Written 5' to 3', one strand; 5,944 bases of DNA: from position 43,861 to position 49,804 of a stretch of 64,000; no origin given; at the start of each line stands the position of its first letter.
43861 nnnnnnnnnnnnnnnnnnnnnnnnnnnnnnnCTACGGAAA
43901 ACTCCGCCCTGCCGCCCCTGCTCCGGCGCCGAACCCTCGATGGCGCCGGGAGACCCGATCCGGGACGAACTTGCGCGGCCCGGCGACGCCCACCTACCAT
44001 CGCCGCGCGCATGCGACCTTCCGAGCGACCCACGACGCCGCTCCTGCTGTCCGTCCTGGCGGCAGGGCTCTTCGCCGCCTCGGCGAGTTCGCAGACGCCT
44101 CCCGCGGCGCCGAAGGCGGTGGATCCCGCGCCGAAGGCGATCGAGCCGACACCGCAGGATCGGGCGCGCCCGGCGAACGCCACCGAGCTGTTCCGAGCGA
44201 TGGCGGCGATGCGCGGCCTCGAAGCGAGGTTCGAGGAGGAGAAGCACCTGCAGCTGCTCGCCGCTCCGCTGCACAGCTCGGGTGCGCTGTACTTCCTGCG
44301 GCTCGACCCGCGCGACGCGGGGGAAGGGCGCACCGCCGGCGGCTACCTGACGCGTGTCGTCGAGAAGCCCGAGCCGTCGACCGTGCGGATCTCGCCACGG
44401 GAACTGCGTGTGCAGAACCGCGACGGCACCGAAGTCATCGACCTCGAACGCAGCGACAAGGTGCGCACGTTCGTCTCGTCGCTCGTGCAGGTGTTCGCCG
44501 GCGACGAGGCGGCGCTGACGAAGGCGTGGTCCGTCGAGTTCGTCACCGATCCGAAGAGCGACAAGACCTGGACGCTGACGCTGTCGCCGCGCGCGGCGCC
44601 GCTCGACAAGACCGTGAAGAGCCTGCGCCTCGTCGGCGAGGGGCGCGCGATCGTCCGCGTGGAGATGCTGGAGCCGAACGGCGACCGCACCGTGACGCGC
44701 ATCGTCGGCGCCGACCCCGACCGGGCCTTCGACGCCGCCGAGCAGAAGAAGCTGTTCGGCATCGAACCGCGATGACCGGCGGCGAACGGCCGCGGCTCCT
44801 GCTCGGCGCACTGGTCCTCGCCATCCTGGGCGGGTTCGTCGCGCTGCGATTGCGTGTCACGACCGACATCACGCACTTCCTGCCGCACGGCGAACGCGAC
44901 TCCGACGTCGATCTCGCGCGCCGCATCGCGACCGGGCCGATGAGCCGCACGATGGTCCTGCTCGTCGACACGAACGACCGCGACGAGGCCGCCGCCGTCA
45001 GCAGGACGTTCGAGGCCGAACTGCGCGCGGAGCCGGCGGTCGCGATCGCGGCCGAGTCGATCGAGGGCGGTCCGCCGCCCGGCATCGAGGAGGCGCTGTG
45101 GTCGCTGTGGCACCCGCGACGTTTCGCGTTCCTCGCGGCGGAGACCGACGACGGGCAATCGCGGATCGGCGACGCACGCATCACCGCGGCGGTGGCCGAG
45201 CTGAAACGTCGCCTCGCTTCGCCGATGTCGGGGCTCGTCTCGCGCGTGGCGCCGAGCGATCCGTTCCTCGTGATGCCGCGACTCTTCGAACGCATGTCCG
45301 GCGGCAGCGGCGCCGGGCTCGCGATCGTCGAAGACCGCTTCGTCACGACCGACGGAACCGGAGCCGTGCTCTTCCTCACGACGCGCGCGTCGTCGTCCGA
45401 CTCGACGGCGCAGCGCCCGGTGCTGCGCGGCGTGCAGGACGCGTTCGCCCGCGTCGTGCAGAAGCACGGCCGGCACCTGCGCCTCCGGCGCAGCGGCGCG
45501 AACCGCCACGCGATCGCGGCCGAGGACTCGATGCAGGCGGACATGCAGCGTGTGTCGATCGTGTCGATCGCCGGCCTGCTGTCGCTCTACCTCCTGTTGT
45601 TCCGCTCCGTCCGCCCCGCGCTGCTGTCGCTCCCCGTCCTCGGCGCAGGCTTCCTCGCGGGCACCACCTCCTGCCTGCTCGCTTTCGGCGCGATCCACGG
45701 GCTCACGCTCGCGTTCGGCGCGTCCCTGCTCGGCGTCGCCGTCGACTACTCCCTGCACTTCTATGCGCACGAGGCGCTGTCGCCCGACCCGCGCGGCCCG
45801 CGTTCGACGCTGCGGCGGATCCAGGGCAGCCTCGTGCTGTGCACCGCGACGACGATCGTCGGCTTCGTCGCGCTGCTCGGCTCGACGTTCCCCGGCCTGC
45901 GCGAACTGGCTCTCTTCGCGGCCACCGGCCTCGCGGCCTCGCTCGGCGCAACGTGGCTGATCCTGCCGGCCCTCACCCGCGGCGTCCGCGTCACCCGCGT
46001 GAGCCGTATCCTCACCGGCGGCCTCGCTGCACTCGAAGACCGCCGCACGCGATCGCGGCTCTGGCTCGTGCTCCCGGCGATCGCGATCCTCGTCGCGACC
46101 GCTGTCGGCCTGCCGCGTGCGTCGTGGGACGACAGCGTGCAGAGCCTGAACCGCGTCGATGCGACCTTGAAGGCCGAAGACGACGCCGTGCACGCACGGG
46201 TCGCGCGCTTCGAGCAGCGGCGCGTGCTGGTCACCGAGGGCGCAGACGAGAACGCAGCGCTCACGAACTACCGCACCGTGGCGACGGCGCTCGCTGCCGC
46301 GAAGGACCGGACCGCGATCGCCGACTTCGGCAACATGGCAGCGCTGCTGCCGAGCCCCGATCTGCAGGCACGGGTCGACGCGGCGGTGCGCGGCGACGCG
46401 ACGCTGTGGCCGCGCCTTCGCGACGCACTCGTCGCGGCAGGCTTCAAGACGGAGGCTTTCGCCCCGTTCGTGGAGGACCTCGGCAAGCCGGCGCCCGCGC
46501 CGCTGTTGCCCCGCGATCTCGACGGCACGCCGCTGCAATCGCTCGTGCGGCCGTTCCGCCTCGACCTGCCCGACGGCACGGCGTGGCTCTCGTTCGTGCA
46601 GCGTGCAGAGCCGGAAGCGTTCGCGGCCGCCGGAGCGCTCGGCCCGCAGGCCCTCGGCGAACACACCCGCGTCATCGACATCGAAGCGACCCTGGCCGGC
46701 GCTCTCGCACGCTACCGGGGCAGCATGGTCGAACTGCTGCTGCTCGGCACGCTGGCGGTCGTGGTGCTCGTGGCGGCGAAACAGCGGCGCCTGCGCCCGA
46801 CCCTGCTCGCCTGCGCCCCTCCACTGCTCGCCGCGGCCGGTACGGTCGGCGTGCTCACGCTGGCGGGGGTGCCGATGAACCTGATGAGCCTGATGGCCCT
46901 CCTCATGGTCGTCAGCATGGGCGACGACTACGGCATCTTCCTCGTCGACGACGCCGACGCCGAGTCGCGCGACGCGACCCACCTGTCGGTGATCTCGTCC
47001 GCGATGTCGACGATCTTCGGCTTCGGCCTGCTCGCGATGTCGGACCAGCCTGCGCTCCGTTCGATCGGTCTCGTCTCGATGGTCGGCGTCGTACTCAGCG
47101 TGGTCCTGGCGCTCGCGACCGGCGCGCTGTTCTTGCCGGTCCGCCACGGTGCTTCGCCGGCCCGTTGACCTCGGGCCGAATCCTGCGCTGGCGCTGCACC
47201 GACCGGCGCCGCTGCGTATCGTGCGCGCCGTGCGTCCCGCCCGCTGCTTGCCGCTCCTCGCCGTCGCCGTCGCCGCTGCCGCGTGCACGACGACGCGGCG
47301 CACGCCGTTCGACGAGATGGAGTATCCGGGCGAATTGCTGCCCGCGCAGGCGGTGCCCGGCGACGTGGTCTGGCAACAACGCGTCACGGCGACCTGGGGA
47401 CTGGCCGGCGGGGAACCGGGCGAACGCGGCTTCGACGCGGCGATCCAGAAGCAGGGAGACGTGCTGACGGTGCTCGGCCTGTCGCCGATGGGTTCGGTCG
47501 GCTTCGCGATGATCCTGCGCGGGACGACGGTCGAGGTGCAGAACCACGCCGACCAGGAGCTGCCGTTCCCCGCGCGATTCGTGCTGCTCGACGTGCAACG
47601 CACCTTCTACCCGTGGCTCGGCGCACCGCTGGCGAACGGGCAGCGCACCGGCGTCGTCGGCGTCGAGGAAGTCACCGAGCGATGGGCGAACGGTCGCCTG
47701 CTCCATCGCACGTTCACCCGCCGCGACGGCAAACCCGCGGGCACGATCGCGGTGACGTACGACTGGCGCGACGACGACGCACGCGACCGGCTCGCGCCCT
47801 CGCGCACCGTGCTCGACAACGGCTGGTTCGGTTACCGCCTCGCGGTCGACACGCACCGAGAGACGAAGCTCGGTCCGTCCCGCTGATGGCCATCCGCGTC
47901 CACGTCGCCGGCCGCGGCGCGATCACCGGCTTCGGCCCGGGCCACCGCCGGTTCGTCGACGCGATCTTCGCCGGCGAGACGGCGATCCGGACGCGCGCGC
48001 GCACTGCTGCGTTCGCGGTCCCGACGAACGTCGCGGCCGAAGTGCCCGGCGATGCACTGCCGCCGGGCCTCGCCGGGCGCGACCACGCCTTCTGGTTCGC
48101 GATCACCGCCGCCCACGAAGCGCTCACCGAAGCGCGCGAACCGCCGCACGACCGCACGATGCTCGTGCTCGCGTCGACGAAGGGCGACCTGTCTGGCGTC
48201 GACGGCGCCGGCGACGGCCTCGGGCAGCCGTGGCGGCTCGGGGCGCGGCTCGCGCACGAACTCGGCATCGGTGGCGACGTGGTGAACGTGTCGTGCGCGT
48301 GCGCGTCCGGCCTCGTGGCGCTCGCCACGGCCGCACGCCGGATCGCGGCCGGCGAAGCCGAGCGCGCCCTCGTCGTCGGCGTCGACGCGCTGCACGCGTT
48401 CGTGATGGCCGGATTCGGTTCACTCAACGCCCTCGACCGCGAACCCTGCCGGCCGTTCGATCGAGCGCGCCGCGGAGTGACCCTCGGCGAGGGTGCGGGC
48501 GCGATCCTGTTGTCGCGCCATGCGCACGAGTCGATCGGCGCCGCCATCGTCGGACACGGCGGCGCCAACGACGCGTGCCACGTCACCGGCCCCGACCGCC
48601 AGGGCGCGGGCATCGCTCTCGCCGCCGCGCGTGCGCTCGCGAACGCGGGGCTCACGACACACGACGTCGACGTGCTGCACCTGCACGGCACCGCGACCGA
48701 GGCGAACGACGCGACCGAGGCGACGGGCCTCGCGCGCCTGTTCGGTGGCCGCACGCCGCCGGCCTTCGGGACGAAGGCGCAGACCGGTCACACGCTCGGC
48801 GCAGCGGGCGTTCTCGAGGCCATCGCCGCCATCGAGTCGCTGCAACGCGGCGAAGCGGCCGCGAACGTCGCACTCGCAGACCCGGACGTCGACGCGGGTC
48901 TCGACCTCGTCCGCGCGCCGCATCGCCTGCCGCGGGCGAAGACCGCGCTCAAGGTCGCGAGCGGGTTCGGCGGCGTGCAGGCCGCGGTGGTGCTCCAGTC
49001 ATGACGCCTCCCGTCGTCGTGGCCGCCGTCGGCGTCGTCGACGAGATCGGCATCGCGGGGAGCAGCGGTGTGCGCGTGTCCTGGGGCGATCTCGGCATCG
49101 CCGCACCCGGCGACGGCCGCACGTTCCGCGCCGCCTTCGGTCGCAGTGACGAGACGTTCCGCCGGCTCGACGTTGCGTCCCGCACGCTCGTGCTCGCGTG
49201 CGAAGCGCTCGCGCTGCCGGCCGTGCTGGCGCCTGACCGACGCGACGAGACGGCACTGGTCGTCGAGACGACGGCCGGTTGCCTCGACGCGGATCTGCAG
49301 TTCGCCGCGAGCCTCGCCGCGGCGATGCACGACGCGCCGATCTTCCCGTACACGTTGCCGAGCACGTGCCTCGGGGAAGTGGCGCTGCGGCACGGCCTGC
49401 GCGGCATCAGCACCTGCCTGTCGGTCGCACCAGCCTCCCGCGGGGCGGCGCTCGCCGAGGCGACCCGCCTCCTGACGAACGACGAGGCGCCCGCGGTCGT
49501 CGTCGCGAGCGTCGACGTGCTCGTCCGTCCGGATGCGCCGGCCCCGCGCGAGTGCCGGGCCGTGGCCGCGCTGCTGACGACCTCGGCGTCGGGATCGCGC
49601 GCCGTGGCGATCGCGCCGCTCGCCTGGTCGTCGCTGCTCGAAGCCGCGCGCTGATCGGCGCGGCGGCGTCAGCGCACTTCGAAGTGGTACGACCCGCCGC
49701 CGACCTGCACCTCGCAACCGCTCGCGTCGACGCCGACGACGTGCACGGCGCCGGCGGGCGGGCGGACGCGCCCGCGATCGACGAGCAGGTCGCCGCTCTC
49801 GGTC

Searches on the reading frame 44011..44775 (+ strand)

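Call 14: search_protein_families(library=pfam, proteins=[window:44011-44775:+], max_evalue=0.001)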
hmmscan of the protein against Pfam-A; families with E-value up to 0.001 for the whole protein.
window:44011-44775:+ (254 aa): 1 family
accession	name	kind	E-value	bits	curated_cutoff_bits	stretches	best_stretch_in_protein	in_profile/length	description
PF19574.5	LolA_3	-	7.7e-08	32.3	23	1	113-239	53-177/192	Outer membrane lipoprotein carrier protein LolA-like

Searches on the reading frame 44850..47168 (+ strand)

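Call 14: search_protein_families(library=pfam, proteins=[window:44850-47168:+], max_evalue=0.001)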
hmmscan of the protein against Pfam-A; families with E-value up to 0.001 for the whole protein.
window:44850-47168:+ (772 aa): 1 family
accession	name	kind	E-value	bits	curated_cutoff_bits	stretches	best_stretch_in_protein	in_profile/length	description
PF03176.21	MMPL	-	1.1e-06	28.2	20.5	1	160-377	76-300/333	MMPL family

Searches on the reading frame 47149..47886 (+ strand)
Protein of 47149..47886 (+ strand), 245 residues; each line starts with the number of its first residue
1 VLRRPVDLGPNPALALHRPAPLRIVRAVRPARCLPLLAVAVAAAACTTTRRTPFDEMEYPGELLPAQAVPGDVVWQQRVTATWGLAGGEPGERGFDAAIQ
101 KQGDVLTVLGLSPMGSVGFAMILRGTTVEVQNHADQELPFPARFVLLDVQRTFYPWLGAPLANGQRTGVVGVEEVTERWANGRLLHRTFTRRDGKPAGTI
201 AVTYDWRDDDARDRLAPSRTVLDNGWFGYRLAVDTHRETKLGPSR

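Call 14: search_protein_families(library=pfam, proteins=[window:47149-47886:+], max_evalue=0.001)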
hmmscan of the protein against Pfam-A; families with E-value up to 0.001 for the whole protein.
window:47149-47886:+ (245 aa): 1 family
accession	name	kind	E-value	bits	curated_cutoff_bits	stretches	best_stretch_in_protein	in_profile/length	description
PF11659.14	DUF3261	-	4.1e-13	49.8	22.3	1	75-236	2-136/137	Protein of unknown function (DUF3261)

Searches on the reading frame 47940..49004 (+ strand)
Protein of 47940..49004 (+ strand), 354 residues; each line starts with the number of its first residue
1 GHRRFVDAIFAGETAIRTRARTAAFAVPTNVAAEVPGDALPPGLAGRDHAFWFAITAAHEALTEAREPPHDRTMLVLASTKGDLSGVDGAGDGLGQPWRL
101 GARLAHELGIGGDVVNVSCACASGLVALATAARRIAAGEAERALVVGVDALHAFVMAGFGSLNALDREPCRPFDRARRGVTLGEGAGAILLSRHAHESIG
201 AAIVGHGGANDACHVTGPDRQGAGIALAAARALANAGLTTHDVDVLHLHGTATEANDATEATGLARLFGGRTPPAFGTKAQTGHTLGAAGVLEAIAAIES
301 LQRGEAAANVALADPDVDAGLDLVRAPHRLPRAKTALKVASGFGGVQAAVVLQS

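Call 14: search_protein_families(library=pfam, proteins=[window:47940-49004:+], max_evalue=0.001)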
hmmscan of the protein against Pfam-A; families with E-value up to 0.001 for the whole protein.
window:47940-49004:+ (354 aa): 4 families
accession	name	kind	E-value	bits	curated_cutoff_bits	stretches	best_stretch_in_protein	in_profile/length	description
PF00109.32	ketoacyl-synt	-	3.5e-22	79.7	20.8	1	54-195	93-250/252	Beta-ketoacyl synthase, N-terminal domain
PF02801.28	Ketoacyl-synt_C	-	3.7e-21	75.8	20.8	1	201-310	2-116/119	Beta-ketoacyl synthase, C-terminal domain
PF08545.16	ACP_syn_III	-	1e-06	29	24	1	117-200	3-72/80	3-Oxoacyl-[acyl-carrier-protein (ACP)] synthase III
PF00108.29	Thiolase_N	-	5.5e-05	23.1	26.4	1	103-150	65-114/260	Thiolase, N-terminal domain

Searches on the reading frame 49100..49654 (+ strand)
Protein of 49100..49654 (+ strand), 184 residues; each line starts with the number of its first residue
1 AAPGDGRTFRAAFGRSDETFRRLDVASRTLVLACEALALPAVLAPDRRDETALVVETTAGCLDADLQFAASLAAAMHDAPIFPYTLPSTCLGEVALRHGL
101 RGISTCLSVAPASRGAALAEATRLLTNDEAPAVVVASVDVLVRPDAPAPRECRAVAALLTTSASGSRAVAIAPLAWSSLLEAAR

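Call 14: search_protein_families(library=pfam, proteins=[window:49100-49654:+], max_evalue=0.001)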
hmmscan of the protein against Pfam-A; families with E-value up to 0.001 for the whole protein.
window:49100-49654:+ (184 aa): 1 family
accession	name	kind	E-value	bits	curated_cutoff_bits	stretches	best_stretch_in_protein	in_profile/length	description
PF00109.32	ketoacyl-synt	-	8.7e-07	29.2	20.8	1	11-146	74-209/252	Beta-ketoacyl synthase, N-terminal domain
